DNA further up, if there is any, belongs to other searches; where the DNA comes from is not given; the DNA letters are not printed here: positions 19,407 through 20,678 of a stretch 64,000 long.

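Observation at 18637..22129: Surface-protein cluster built around a DRG-like TGS GTPase with a degenerate G3 motif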

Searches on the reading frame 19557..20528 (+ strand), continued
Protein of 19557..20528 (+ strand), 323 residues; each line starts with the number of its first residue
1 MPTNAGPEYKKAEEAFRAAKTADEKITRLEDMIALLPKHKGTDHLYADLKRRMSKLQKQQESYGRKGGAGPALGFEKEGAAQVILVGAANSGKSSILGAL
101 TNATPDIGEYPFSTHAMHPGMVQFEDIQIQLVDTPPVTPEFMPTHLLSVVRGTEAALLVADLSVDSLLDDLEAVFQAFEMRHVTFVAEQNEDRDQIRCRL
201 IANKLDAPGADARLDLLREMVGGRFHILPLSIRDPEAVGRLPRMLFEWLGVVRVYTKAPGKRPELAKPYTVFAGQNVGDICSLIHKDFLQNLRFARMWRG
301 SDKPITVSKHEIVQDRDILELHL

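Call 12: find_related_loci(query=A1, collection=genome_contigs, flank=6000)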
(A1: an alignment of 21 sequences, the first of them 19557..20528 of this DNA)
Query A1 (323 aa) in genome_contigs; peptide patterns used: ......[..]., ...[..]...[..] (x = any residue, [..] = any of these).
599 stretches matched a pattern (row limit reached: there are more); 577 encode a relative of the query (tblastn E <= 1e-3); the best 80 are kept; 80 distinct loci.
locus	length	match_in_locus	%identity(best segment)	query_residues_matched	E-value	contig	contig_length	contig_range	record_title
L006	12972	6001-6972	73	1-323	1e-159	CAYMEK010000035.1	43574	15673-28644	MAG TPA_asm: uncultured Spirochaetaceae bacterium isolate SRP323688_co1_278 genome assembly, contig: NODE_1601_length_43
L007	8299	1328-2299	65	1-323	5e-142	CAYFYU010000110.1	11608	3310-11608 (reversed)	MAG TPA_asm: uncultured Spirochaetota bacterium isolate ERP108616_co2_14 genome assembly, contig: NODE_9973_length_11608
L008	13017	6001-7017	61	1-323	5e-139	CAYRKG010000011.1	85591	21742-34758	MAG TPA_asm: uncultured Spirochaetota bacterium isolate SRP323688_co1_269 genome assembly, contig: NODE_562_length_85591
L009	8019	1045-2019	63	1-323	4e-137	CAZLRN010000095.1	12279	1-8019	MAG TPA_asm: uncultured Spirochaetales bacterium isolate SRP323688_co1_64 genome assembly, contig: NODE_7927_length_1227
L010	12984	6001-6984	59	1-323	2e-130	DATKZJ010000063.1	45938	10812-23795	MAG TPA_asm: Spirochaetota bacterium isolate SMAG_U14242 k141_2715567, whole genome shotgun sequence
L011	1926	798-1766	61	1-323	9e-133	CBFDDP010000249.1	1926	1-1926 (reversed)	MAG TPA_asm: uncultured bacterium isolate SRR26215674_binner13_Refined_32 genome assembly, contig: ERZ25073485.108669, w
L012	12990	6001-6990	49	1-323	3e-97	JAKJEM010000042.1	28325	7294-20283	MAG: Planctomycetota bacterium isolate UR.bin147 NODE_42_length_28325_cov_3.712086, whole genome shotgun sequence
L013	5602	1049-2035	46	1-322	1e-91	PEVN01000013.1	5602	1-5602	MAG: Armatimonadetes bacterium CG06_land_8_20_14_3_00_66_21 CG06_land_8_20_14_3.00_150_scaffold_16462_c, whole genome sh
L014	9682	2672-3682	42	1-322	3e-84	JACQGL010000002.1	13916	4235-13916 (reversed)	MAG: Armatimonadetes bacterium isolate NC_groundwater_1072_Ag_S2p5_66_82 S_2p5_S6_coassembly_k141_168305, whole genome s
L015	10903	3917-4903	44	1-322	6e-84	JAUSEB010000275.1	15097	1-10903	MAG: Armatimonadota bacterium isolate E14_maxbin.151 E14_k141_1288954, whole genome shotgun sequence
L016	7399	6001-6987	41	1-323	1e-83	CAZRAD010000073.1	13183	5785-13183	MAG TPA_asm: uncultured bacterium isolate binchicken_co334_58 genome assembly, contig: NODE_8451_length_13183_cov_5.8804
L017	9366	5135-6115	43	1-323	6e-83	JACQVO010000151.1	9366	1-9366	MAG: Candidatus Methylomirabilota bacterium isolate NC_groundwater_1465_Ag_S-0.65um_65_48 S_p65_S5_coassembly_k141_24080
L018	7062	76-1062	40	1-323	8e-81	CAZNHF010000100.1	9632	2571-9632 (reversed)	MAG TPA_asm: uncultured bacterium isolate binchicken_co109_8 genome assembly, contig: NODE_2020_length_9632_cov_9.335387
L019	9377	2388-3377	41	1-323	6e-81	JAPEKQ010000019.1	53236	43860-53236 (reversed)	MAG: bacterium isolate MAG173-P120 NODE_19_length_53236_cov_167.515284, whole genome shotgun sequence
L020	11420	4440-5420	43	1-323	6e-81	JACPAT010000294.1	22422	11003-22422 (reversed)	MAG: Candidatus Methylomirabilota bacterium isolate NC_groundwater_238_Ag_S-0.2um_67_12 S5_GD2017_2_S2_scaffold_3400, wh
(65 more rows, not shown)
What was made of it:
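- Checked: 'Uncommon in bacteria' holds as a proportion, but the family is broad: at least 577 species representatives in about a dozen phyla (call 12).
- At least 577 species representatives from Spirochaetota, Planctomycetota, Armatimonadota, Methylomirabilota, Chloroflexota, Desulfobacterota, Gammaproteobacteria, Bacillota, Thermotogae and others (call 12). The short DxPP form is present in at least 577 bacterial species across many phyla (call 12).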

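Call 38: predict_structure(alignment_id=A1)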
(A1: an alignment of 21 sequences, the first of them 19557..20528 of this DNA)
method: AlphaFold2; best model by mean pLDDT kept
length: 323 residues; sequences in the alignment: 21
mean_pLDDT: 82.8   pTM: 0.70
mean pLDDT of the five models: 82.8, 81.1, 80.0, 78.9, 75.3
residues with pLDDT >= 90: 129; 70-90: 154; 50-70: 26; < 50: 14
segments of 3 or more residues with pLDDT < 50: 63-72
pLDDT, mean of each block of 10 residues (from residue 1): 61 79 78 71 73 74 43 65 92 90 68 72 92 84 81 93 92 91 87 89 94 95 91 88 93 91 89 90 80 82 86 93 78
secondary structure, 60 per line:
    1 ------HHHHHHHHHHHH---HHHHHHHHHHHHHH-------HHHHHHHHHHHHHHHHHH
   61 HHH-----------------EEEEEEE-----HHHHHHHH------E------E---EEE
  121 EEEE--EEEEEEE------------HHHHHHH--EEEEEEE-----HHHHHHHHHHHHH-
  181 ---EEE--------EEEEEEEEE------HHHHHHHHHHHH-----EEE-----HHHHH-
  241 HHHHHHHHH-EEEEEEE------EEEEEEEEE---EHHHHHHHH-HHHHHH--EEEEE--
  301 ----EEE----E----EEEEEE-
elements in order: H7-18 H22-35 H43-63 E81-87 H93-100 E118-124 E127-133 H146-152 E155-161 H167-179 E184-186 E195-203 H210-221 E227-229 H235-239 H241-249 E251-257 E264-272 H277-284 H286-291 E294-298 E305-307 E317-322
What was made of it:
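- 20310..20519 (+): TGS domain. Modelled with pLDDT 80-93 (call 38).
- On DRG (Rbg1/Rbg2) GTPase family: Helices 22-35 and 43-63 are present in the model (call 38). The model shows only canonical G-domain elements in that stretch (call 38).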

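Call 39: search_protein_representatives(protein=window:19557-20528:+)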
Query: 323 residues. Proteins with E-value up to 0.001 (for the whole library): 2945; up to 1e-10: 1320; up to 1e-30: 412. The best 150 are listed.
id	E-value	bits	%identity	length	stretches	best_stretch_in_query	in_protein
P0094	2.7e-128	443.9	60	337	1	1-323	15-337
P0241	4.3e-79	282.3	61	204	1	121-323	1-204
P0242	4.6e-78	278.9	43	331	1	1-323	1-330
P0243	2.0e-73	263.7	64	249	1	1-192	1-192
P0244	4.9e-73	262.4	43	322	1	1-322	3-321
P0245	1.1e-72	261.2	42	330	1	1-322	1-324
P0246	1.9e-71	257.2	48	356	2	1-175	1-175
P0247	2.0e-71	257.1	42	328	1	1-323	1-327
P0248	2.6e-71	256.7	44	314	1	1-323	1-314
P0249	5.0e-71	255.8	45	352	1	1-322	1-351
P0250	5.0e-71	255.8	42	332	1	1-323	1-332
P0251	7.5e-71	255.2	44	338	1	1-323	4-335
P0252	3.5e-70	253.0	42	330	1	1-323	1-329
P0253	4.3e-70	252.7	64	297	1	1-190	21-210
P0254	9.4e-70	251.6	41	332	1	1-323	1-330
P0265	2.3e-67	243.8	40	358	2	1-179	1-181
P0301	4.6e-61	223.1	44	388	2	1-185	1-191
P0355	2.2e-53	197.9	43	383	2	1-167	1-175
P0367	5.4e-51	190.0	39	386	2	1-175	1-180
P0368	1.8e-50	188.3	39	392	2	1-172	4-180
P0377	2.6e-49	184.4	39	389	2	1-170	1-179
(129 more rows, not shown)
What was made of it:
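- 412 clusters (50% identity) at E <= 1e-30 (call 39).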

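Call 41: search_solved_structures(query=A1, max_evalue=0.001, show_alignments=2)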
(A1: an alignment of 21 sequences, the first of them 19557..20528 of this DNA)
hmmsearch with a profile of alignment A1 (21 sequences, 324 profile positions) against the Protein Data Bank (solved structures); distinct sequences matched with E-value up to 0.001: 72 (the best 60 are shown).
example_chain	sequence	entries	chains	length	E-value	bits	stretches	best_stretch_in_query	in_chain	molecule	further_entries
7nrc_So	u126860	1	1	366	3.4e-40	141.5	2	24-165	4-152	Ribosome-interacting GTPase 2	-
4a9a_A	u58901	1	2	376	1.6e-34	122.8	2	19-138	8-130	RIBOSOME-INTERACTING GTPASE 1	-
7rr5_R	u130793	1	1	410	4.5e-34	121.3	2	21-138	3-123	Ribosome-interacting GTPase 1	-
7odt_t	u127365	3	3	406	2.3e-16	63.1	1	70-242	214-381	Mitochondrial ribosome-associated GTPase 2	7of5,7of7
7o9k_G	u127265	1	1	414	2.4e-16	63.1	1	71-242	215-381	Mitochondrial ribosome-associated GTPase 2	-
9e9c_t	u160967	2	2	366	7.5e-15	58.2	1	73-246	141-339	GTP-binding protein 10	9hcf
7oi6_y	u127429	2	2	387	8.5e-15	58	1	78-246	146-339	GTP-binding protein 10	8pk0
1lnz_A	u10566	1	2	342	1.3e-12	50.8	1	76-242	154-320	SPO0B-associated GTP-binding protein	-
6lss_4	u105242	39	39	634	1.5e-12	50.6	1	78-265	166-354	Nucleolar GTP-binding protein 1 | GTP-binding protein 4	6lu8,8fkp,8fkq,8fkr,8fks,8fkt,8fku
2eki_A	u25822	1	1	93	2.5e-12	49.9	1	249-321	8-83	Developmentally-regulated GTP-binding protein 1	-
8esq_b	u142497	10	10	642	3.5e-11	46.1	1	80-264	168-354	Probable nucleolar GTP-binding protein 1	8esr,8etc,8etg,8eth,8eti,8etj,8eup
2e87_A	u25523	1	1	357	5.6e-11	45.4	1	82-137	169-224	Hypothetical protein PH1320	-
8i9r_CH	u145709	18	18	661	7.4e-11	45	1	83-259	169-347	Nucleolar GTP-binding protein 1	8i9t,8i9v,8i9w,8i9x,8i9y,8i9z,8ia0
1udx_A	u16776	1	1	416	5.7e-10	42.1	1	79-178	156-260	the GTP-binding protein Obg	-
3jct_b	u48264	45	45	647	2.1e-09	40.2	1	82-257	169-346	Nucleolar GTP-binding protein 1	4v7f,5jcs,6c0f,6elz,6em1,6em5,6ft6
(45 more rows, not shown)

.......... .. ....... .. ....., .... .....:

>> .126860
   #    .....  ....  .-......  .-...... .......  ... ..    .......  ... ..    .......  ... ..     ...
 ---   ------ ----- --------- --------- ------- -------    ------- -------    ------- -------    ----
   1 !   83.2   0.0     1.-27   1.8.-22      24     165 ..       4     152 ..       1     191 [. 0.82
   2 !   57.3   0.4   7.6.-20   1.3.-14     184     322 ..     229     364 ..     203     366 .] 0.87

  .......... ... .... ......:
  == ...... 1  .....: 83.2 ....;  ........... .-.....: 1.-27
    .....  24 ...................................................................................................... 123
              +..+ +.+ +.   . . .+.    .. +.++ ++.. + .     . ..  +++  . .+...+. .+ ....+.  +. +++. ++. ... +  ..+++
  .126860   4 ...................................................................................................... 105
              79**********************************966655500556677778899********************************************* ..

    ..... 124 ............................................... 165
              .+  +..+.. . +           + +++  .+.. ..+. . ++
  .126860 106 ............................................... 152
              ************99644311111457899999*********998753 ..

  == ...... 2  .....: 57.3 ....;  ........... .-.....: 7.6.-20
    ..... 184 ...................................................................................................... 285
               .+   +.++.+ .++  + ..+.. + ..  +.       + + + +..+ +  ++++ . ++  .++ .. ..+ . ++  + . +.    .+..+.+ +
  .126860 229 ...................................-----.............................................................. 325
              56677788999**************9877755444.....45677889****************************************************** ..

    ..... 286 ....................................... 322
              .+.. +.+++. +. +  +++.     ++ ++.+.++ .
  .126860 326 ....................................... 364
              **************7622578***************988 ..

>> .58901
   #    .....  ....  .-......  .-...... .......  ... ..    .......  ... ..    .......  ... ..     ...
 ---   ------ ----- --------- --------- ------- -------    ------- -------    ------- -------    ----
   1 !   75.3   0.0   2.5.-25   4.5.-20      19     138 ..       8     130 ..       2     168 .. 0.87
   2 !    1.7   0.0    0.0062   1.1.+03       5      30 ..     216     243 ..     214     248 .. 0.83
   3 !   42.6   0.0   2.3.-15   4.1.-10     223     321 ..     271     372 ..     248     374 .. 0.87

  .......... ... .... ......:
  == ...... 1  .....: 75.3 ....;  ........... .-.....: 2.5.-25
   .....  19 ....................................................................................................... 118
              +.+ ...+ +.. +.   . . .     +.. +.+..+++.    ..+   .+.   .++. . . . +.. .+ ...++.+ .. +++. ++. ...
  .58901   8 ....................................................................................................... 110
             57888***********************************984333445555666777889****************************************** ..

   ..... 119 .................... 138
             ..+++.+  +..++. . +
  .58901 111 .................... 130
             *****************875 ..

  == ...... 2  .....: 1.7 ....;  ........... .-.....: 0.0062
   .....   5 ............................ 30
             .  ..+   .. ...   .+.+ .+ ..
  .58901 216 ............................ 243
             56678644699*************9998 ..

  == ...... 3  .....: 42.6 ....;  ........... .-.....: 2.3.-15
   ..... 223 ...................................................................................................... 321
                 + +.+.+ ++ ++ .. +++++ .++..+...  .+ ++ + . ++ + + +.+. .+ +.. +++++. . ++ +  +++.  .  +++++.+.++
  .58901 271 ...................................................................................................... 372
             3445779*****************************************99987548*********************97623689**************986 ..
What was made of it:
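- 20310..20519 (+): The profile matches the human DRG1 TGS (2eki) at 2.5e-12 and the Rbg TGS regions (call 41).
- On DRG (Rbg1/Rbg2) GTPase family: Profile E-values are 3.4e-40 (Rbg2) and 1.6e-34 (Rbg1), against 2.3e-16 for the next best, MTG2/Obg (call 41). Rbg2 residues 152-229 are unaligned (call 41). The family profile matches the human DRG1 TGS (2eki) at 2.5e-12 and the Rbg2 TGS at 1.3e-14 (call 41).
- Closest known: Obg/CgtA and YchF/OLA1. Different: Much weaker matches: 1e-10 to 1e-16 for Obg-type chains and 1e-6 for YchF (call 41).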

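Call 42: fold_search(model_id=the predicted structure, library=pdb)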
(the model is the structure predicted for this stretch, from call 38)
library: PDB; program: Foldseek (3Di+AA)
matches with E <= 10: 1936; with E <= 0.001: 1626
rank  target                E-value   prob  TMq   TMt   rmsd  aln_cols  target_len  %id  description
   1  4a9a_A                2.5e-17  1.00  0.60  0.55  16.7       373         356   20  Structure of Rbg1 in complex with Tma46 dfrp domain (released 2012-10-03)
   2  4a9a_B                3.8e-17  1.00  0.59  0.54  16.7       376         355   19  Structure of Rbg1 in complex with Tma46 dfrp domain (released 2012-10-03)
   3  7rr5_R                7.4e-17  1.00  0.60  0.55  16.5       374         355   20  Structure of ribosomal complex bound with Rbg1/Tma46 (released 2021-11-10)
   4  7nrc_So               8.1e-12  1.00  0.58  0.54  16.4       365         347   20  Structure of the yeast Gcn1 bound to a leading stalled 80S ribosome with Rbg2, Gir2, A- and P-tRNA and eIF5A (released 2021-05-05)
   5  5ee1                  3.6e-11  1.00  0.51  0.46   8.4       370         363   14  Crystal structure of OsYchF1 at pH 7.85 (released 2016-02-24)
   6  5ee9_A                1.4e-10  1.00  0.51  0.47   8.7       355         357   15  Complex structure of OSYCHF1 with GMP-PNP (released 2016-02-24)
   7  8v87_b                2.5e-10  1.00  0.41  0.29  14.6       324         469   16  60S ribosome biogenesis intermediate (Dbp10 post-catalytic structure - Overall map) (released 2024-05-01)
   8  8i9t_CH               3.5e-10  1.00  0.38  0.27  10.4       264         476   19  Cryo-EM structure of a Chaetomium thermophilum pre-60S ribosomal subunit - State Dbp10-1 (released 2023-05-17)
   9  7o9k_G                3.7e-10  1.00  0.42  0.40   3.3       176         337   27  Human mitochondrial ribosome large subunit assembly intermediate with MTERF4-NSUN4, MRM2, MTG1, the MALSU module, GTPB (released 2021-06-30)
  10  5ee9_B                4.8e-10  1.00  0.50  0.46   8.5       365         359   15  Complex structure of OSYCHF1 with GMP-PNP (released 2016-02-24)
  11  7oh3_b                5.7e-10  1.00  0.43  0.31  10.3       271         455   17  Nog1-TAP associated immature ribosomal particle population B from S. cerevisiae (released 2021-11-03)
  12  5ee3_A                5.7e-10  1.00  0.48  0.44   7.8       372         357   15  COMPLEX STRUCTURE OF OSYCHF1 WITH AMP-PNP (released 2016-02-24)
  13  5ee0                  8.7e-10  1.00  0.52  0.47   8.3       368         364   14  Crystal structure of OsYchF1 at pH 6.5 (released 2016-02-24)
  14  7u0h_b                1.4e-09  1.00  0.41  0.26  14.1       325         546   17  State NE1 nucleolar 60S ribosome biogenesis intermediate - Overall model (released 2022-12-14)
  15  8i9w_CH               2.1e-09  1.00  0.38  0.26  10.8       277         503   17  Cryo-EM structure of a Chaetomium thermophilum pre-60S ribosomal subunit - Dbp10-3 (released 2023-05-17)
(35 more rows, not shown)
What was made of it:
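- On DRG (Rbg1/Rbg2) GTPase family: Rbg1 is the top Foldseek hit (call 42).
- The AF2 model (pLDDT 82.8) matches Rbg1 best by Foldseek, E 2.5e-17 (calls 38, 42).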
